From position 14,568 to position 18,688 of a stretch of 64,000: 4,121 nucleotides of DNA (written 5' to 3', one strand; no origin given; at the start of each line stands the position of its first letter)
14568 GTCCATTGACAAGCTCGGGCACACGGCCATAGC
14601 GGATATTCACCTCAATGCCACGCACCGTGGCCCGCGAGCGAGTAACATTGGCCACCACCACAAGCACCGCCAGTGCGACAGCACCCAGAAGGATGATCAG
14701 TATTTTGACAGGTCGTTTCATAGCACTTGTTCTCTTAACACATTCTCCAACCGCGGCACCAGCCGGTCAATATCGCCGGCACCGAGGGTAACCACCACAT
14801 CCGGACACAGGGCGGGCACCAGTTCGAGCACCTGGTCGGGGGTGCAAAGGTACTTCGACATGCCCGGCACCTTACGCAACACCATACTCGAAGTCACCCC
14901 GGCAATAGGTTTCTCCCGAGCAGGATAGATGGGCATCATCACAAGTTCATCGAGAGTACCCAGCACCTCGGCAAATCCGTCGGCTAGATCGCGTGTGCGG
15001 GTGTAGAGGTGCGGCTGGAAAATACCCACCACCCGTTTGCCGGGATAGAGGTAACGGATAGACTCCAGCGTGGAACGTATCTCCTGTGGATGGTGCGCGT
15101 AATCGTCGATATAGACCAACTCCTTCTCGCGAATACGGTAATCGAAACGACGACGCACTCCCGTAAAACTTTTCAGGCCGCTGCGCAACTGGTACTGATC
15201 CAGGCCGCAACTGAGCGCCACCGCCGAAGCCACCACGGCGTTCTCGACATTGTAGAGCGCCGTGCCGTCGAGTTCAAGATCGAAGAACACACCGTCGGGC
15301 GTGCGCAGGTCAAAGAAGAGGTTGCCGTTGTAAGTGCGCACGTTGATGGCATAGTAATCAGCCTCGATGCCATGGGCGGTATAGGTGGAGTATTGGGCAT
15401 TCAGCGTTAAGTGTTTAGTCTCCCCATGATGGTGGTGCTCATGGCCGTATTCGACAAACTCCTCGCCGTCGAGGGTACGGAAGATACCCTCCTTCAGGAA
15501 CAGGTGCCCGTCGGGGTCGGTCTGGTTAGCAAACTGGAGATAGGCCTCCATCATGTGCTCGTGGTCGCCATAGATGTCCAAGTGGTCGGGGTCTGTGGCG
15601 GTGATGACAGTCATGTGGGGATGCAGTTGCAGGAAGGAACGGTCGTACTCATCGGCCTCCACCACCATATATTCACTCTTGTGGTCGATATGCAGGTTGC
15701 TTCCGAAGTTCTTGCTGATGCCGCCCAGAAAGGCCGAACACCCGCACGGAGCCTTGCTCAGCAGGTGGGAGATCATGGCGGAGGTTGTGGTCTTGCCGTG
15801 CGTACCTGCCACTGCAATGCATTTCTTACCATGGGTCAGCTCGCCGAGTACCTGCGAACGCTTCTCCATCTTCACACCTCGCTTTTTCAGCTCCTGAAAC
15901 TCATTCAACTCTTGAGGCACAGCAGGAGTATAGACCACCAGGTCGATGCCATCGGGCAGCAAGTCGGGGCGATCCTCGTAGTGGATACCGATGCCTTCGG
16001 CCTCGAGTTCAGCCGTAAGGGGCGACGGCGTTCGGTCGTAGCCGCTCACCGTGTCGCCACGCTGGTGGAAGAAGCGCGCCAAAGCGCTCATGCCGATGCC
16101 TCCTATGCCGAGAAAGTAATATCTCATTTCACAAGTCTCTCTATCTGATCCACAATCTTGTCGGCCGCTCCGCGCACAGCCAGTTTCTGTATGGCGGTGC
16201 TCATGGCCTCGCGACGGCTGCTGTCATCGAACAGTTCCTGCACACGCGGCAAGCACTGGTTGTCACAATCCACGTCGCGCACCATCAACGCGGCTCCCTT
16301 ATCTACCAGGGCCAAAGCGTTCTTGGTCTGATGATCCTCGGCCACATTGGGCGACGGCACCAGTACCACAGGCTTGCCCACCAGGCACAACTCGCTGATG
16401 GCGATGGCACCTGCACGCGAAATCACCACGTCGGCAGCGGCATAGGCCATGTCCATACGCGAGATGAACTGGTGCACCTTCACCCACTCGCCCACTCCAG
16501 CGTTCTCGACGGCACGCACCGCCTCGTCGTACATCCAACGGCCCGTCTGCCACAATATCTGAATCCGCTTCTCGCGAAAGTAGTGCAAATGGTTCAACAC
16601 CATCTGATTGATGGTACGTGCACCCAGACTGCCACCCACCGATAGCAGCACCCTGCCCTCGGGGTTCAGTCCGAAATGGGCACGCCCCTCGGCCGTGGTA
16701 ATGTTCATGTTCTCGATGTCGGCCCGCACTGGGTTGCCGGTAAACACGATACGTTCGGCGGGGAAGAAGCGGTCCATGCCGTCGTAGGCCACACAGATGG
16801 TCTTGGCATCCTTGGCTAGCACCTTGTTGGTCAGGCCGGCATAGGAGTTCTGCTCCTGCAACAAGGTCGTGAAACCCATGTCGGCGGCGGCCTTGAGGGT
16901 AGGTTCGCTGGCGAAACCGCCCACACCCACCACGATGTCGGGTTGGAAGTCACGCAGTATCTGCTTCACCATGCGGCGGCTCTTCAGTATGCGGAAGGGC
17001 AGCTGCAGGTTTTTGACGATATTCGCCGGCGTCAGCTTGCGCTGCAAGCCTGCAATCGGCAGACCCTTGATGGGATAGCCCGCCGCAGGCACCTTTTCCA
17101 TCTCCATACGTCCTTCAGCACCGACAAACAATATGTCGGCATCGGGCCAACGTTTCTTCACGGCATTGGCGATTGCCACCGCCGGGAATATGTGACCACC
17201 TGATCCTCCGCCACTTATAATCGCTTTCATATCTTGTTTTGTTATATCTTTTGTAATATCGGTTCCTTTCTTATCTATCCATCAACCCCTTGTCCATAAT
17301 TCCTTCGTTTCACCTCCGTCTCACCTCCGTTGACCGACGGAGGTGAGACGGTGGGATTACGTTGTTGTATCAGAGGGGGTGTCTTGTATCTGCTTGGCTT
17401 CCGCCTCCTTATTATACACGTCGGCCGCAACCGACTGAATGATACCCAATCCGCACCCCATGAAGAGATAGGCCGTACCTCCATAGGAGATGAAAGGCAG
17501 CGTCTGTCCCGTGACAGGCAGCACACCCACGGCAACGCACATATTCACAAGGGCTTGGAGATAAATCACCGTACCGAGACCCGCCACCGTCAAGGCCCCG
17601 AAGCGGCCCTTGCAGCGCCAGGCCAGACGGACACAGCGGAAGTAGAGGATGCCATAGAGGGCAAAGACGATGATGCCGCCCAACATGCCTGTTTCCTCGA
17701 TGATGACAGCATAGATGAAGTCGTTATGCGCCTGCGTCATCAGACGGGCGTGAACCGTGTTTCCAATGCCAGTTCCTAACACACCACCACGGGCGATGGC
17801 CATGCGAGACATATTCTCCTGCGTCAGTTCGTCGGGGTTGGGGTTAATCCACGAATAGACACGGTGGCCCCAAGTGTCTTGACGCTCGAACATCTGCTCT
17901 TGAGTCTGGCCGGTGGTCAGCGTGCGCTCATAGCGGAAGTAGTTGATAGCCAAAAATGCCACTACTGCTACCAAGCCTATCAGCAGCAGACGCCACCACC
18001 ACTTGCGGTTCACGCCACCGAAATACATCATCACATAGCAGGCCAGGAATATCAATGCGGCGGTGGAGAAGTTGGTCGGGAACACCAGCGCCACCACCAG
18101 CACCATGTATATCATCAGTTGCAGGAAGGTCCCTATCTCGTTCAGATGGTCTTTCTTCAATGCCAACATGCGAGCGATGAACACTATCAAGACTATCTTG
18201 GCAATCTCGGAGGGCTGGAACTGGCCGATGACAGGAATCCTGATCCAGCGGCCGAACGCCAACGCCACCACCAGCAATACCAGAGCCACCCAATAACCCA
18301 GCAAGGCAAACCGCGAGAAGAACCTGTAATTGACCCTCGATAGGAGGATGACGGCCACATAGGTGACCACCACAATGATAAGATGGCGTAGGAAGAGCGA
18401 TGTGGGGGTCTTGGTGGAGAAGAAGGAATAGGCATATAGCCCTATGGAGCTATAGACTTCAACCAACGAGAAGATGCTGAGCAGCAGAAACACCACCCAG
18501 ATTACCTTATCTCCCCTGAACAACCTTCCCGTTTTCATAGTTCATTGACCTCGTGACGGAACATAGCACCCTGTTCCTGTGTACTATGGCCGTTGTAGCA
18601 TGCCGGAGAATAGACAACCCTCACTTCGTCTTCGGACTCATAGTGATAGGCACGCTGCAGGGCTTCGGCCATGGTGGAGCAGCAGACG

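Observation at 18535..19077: The murD slot holds only a 180-aa C-terminal-domain remnant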

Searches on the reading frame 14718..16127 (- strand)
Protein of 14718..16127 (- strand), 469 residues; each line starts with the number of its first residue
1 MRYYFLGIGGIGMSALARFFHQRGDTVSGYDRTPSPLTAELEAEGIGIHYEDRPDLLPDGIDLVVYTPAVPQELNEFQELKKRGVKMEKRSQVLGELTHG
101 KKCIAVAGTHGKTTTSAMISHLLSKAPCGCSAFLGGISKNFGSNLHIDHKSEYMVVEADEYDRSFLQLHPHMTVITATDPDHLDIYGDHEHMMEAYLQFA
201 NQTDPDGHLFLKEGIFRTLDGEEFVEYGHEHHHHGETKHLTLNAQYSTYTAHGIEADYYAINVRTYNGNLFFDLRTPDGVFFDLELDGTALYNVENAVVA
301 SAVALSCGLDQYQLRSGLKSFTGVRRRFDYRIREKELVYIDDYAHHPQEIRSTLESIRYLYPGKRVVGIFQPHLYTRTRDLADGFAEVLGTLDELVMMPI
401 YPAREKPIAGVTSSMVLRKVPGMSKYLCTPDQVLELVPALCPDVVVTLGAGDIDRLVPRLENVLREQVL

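Call 37: search_protein_families(library=ncbifam, proteins=[window:14718-16127:-], max_evalue=0.00001)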
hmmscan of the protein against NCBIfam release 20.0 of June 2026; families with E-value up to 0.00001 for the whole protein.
window:14718-16127:- (469 aa): 21 families
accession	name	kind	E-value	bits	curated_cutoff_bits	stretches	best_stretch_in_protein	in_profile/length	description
TIGR01082.1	murC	equivalog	1.2e-113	380.6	335.1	1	3-457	2-445/449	UDP-N-acetylmuramate--L-alanine ligase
NF011171.0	PRK14573.1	equivalog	1.2e-69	235.1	1015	1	2-460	6-444/809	bifunctional UDP-N-acetylmuramate--L-alanine ligase/D-alanine--D-alanine ligase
TIGR01081.1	mpl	equivalog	1.5e-36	126.4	388.7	1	4-377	3-363/448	UDP-N-acetylmuramate:L-alanyl-gamma-D-glutamyl-meso-diaminopimelate ligase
NF053645.1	pMurC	equivalog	3.5e-28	98.5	560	2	5-184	3-194/492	pseudomurein biosynthesis peptide ligase pMurC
TIGR01087.1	murD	equivalog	8.1e-27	94.4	211.95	1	5-342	4-322/441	UDP-N-acetylmuramoyl-L-alanine--D-glutamate ligase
TIGR01085.1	murE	subfamily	2.4e-18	66.3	257.3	2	172-367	180-361/472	UDP-N-acetylmuramyl-tripeptide synthetase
NF053646.1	pMurD1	equivalog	7.1e-18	64.5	610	1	40-380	47-367/465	pseudomurein biosynthesis peptide ligase pMurD1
NF001126.0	PRK00139.1-4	equivalog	5.3e-16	58.2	373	1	174-367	198-371/486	UDP-N-acetylmuramoyl-L-alanyl-D-glutamate--2,6-diaminopimelate ligase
NF001124.0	PRK00139.1-2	equivalog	5.9e-15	55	476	1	175-367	204-380/500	UDP-N-acetylmuramoyl-L-alanyl-D-glutamate--2,6-diaminopimelate ligase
TIGR01143.1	murF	subfamily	1e-14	54.3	288.6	1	99-359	73-320/418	UDP-N-acetylmuramoyl-tripeptide--D-alanyl-D-alanine ligase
NF008896.0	PRK11929.1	equivalog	1e-12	46.8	1023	1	171-368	203-389/965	bifunctional UDP-N-acetylmuramoyl-L-alanyl-D-glutamate--2,6-diaminopimelate ligase MurE/UDP-N-acetylmuramoyl-tripeptide--D-alanyl-D-alanine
NF053648.1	pMurE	equivalog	1.1e-12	47.5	600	1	96-361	93-352/464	pseudomurein biosynthesis peptide ligase pMurE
TIGR02068.2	cya_phycin_syn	equivalog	8.7e-11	40.6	850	0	285-369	676-762/862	cyanophycin synthetase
NF010623.0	PRK14016.1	subfamily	3.2e-10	38.8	877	1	284-372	677-768/871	cyanophycin synthetase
NF033197.0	F430_CfbE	equivalog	1.2e-09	37.6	250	0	88-126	84-124/430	coenzyme F430 synthase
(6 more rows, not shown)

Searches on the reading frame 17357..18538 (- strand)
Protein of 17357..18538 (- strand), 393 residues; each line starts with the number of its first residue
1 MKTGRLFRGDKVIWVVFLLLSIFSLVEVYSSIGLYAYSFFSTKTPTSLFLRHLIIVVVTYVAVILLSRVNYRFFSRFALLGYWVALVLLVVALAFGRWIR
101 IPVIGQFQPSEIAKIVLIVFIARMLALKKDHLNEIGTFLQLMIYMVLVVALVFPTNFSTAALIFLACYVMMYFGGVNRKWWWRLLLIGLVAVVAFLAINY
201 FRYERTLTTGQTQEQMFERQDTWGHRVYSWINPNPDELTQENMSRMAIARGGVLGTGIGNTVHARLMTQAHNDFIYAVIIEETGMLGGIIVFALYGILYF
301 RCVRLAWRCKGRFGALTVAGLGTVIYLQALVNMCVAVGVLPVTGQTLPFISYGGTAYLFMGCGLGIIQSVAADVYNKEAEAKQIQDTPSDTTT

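Call 37: search_protein_families(library=ncbifam, proteins=[window:17357-18538:-], max_evalue=0.00001)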
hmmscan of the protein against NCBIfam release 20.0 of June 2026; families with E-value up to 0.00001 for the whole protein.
window:17357-18538:- (393 aa): 6 families
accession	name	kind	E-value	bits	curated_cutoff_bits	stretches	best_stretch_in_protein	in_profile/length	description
TIGR02614.1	ftsW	equivalog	5.6e-70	236.2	337.5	1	10-371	1-354/357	putative lipid II flippase FtsW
TIGR02210.1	rodA_shape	equivalog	5.2e-62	210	336.7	1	10-372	1-354/357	rod shape-determining protein RodA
TIGR02615.1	spoVE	exception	6.8e-46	157.4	448.8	1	12-370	3-352/354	stage V sporulation protein E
NF008060.0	PRK10794.1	equivalog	4.8e-33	114.6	590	1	16-371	18-360/370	peptidoglycan glycosyltransferase MrdB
NF037961.1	RodA_shape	subfamily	9.2e-32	110.9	150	2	241-361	276-398/415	rod shape-determining protein RodA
NF008042.0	PRK10774.1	equivalog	1.4e-27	96.7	493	1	12-370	39-388/405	cell division protein FtsW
